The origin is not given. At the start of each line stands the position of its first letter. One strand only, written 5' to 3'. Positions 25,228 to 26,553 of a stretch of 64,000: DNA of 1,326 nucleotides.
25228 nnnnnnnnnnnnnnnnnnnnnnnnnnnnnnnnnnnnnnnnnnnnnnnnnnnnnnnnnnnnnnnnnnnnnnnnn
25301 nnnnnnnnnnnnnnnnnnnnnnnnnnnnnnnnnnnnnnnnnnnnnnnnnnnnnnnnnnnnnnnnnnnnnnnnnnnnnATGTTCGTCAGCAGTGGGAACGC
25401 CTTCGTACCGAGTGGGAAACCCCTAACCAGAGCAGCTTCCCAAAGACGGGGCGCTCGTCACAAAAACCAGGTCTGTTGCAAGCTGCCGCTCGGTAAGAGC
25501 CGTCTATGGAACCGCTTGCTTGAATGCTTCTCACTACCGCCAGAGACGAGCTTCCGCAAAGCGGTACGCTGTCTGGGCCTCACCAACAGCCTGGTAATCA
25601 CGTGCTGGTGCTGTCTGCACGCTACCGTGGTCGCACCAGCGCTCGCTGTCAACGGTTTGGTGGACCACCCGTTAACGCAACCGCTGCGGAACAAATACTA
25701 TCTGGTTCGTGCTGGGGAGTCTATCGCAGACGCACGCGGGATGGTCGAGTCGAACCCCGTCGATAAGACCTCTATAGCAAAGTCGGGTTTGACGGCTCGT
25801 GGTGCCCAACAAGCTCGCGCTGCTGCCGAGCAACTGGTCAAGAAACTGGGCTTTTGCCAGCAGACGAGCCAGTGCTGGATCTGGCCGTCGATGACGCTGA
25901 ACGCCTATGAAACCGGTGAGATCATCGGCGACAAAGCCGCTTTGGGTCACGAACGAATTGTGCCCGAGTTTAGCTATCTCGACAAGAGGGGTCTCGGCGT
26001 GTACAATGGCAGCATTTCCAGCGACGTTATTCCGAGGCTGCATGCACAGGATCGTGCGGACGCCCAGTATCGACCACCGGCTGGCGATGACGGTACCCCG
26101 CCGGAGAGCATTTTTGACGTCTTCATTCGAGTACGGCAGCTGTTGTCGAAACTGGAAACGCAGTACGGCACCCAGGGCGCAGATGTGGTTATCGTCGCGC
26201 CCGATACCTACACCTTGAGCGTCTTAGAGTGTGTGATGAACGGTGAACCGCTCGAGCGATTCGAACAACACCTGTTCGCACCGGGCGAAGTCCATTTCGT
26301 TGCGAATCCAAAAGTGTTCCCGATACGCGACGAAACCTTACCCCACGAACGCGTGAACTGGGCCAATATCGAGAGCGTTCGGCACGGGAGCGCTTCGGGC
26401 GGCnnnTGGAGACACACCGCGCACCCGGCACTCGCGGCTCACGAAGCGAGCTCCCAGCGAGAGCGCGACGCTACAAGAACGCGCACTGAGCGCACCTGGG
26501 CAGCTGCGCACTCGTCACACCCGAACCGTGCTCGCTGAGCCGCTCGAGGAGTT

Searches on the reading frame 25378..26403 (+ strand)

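Call 23: search_protein_families(library=pfam, proteins=[window:25378-26403:+], max_evalue=0.001)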
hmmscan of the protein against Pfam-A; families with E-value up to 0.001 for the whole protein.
window:25378-26403:+ (342 aa): 1 family
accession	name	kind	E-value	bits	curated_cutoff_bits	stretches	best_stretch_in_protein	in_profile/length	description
PF00300.27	His_Phos_1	-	6e-07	29.8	21.7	1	108-301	2-172/194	Histidine phosphatase superfamily (branch 1)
